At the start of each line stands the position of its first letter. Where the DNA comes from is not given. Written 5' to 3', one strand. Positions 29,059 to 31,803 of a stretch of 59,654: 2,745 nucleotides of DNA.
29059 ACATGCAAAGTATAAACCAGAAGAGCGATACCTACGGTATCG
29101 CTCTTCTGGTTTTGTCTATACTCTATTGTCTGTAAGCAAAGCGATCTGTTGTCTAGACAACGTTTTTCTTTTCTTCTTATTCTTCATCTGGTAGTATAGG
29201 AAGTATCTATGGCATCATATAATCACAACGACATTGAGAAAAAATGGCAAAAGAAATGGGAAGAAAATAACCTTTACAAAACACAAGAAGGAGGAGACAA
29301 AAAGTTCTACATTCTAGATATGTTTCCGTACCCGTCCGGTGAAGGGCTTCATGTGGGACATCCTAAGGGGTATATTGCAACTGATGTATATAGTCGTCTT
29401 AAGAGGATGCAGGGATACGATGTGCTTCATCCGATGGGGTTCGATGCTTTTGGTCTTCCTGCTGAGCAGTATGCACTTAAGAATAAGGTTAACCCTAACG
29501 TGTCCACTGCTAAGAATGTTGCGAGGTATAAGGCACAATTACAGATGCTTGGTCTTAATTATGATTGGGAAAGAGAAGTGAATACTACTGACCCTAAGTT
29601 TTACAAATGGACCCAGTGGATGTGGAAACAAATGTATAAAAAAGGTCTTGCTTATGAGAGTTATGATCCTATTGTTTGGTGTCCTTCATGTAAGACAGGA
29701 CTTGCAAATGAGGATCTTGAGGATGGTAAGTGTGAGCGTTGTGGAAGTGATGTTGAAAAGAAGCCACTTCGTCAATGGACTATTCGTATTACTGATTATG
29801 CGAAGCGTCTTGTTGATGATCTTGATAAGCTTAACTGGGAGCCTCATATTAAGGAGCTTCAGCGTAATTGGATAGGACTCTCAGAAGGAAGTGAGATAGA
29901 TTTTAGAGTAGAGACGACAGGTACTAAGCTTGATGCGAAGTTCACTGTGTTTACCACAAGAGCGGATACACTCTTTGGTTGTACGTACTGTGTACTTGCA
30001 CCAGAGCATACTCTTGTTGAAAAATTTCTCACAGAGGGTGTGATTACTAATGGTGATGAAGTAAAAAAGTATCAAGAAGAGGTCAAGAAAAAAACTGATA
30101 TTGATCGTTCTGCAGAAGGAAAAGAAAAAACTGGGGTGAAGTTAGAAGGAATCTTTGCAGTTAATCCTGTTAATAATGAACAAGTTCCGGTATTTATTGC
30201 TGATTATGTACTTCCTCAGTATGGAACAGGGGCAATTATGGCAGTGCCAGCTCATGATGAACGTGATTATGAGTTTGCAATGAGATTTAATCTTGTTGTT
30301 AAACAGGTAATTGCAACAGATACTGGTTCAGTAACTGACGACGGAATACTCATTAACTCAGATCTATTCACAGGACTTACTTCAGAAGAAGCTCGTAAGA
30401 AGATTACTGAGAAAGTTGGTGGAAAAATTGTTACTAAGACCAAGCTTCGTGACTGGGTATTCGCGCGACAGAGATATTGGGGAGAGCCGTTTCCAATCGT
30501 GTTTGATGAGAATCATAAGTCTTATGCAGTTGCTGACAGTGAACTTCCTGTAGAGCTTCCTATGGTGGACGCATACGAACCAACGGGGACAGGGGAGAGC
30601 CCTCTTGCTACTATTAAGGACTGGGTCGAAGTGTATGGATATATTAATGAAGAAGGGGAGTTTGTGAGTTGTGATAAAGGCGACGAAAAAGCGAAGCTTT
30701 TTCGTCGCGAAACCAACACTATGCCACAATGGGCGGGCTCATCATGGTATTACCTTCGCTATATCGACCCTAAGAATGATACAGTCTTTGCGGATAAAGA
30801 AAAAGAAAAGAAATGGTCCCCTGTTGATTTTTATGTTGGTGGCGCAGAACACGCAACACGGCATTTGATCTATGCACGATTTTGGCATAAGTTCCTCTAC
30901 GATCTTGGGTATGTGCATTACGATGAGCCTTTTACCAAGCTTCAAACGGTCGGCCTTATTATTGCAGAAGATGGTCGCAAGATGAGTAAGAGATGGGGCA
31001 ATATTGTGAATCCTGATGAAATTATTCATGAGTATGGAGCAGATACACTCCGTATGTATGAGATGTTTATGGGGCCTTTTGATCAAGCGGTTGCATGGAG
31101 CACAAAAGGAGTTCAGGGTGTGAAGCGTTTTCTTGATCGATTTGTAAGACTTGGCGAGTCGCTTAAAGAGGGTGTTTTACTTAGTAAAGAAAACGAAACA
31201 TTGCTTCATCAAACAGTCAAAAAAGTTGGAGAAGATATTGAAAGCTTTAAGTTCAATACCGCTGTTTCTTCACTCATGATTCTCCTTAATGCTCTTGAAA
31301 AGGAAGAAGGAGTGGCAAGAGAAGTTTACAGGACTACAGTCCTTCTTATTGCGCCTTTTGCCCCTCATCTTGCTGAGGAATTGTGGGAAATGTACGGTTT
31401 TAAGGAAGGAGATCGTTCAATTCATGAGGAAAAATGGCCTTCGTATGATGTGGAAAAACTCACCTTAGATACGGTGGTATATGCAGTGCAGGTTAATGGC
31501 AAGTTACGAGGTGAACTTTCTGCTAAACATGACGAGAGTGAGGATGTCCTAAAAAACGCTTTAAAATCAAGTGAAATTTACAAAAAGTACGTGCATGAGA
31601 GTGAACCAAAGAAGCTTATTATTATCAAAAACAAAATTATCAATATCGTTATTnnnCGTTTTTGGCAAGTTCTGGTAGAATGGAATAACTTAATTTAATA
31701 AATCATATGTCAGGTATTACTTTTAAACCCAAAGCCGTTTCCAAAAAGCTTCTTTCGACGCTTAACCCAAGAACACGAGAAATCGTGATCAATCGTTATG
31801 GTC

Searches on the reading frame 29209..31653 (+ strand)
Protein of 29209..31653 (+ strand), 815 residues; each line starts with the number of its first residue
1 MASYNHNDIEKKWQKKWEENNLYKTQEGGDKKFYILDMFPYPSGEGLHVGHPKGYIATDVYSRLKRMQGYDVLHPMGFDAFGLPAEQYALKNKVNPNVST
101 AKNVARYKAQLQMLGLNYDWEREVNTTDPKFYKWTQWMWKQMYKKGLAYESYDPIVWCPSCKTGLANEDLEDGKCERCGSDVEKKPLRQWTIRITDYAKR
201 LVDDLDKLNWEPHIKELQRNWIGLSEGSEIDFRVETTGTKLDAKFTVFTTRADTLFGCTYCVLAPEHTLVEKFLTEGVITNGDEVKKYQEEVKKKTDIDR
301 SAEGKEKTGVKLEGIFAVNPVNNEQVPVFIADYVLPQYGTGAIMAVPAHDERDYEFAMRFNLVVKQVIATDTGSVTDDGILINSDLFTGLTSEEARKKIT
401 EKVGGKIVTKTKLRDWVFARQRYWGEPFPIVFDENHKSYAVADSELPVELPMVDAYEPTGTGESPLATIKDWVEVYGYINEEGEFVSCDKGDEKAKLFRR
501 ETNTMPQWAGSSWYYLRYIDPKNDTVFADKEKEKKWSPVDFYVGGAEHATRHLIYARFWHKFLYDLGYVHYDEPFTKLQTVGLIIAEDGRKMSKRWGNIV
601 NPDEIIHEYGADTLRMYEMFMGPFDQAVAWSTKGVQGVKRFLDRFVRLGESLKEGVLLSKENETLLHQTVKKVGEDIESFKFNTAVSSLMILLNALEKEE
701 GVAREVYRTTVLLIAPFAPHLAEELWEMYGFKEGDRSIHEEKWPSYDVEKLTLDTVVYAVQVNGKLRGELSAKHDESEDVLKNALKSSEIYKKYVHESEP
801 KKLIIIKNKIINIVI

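Call 17: search_protein_families(library=pfam, proteins=[window:29209-31653:+], max_evalue=0.00001)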
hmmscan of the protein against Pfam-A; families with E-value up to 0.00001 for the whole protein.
window:29209-31653:+ (815 aa): 4 families
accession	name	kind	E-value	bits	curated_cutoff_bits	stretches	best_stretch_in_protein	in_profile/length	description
PF13603.12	tRNA-synt_1_2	-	2.6e-59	200.3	25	1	219-402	1-183/185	Leucyl-tRNA synthetase, editing domain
PF00133.28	tRNA-synt_1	-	2.4e-49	168.6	22.7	2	12-217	1-219/414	tRNA synthetases class I (I, L, M and V)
PF09334.17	tRNA-synt_1g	-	1.2e-27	97.2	20.1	1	38-182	6-146/391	tRNA synthetases class I (M)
PF08264.19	Anticodon_1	-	1.4e-21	77.3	25.1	1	665-780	7-146/148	Anticodon-binding domain of tRNA ligase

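Call 45: find_homologous_proteins(query=window:29209-31653:+, max_evalue=1e-100)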
Query window:29209-31653:+ (815 aa): 8000 proteins with E <= 1e-100 among 8000 candidates; the best 120 are listed.
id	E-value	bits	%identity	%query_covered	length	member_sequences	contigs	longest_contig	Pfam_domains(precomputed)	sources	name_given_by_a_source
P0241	0.0e+0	1905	100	100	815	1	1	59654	PF09334.18,PF01406.26,PF08264.20,PF13603.13,PF00133.29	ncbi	-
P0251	0.0e+0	1668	87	100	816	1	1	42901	PF09334.18,PF08264.20,PF13603.13,PF00133.29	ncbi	-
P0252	0.0e+0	1662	95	56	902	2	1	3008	PF09334.18,PF08264.20,PF13603.13,PF00133.29,PF00293.35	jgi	jgi:leucyl-tRNA synthetase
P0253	0.0e+0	1450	75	97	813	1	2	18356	PF09334.18,PF08264.20,PF13603.13,PF00133.29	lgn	-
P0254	0.0e+0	1438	-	-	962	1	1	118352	PF09334.18,PF08264.20,PF13603.13,PF00133.29,PF00293.35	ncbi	-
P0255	0.0e+0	1379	72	100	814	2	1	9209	PF09334.18,PF01406.26,PF08264.20,PF13603.13,PF00133.29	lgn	-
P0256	0.0e+0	1364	71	100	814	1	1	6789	PF09334.18,PF08264.20,PF13603.13,PF00133.29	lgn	-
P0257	0.0e+0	1342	69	100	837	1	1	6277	PF09334.18,PF01406.26,PF08264.20,PF13603.13,PF00133.29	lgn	-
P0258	0.0e+0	1336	-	-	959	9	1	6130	PF09334.18,PF01406.26,PF08264.20,PF13603.13,PF00133.29,PF00293.35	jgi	jgi:leucyl-tRNA synthetase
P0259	0.0e+0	1331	71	100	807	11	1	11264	PF09334.18,PF01406.26,PF08264.20,PF13603.13,PF00133.29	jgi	jgi:leucyl-tRNA synthetase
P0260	0.0e+0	1319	-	-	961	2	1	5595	PF09334.18,PF01406.26,PF08264.20,PF13603.13,PF00133.29,PF00293.35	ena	-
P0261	0.0e+0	1299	69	100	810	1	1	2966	PF09334.18,PF01406.26,PF08264.20,PF13603.13,PF00133.29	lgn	-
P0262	0.0e+0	1298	69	98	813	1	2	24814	PF09334.18,PF01406.26,PF08264.20,PF13603.13,PF00133.29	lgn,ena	-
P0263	0.0e+0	1294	69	100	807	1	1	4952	PF09334.18,PF01406.26,PF08264.20,PF13603.13,PF00133.29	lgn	-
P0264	0.0e+0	1288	69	100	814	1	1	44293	PF09334.18,PF01406.26,PF08264.20,PF13603.13,PF00133.29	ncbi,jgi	ncbi:MAG: leucine--tRNA ligase [Candidatus Parcubacteria bacterium]|jgi:leucyl-tRNA synthetase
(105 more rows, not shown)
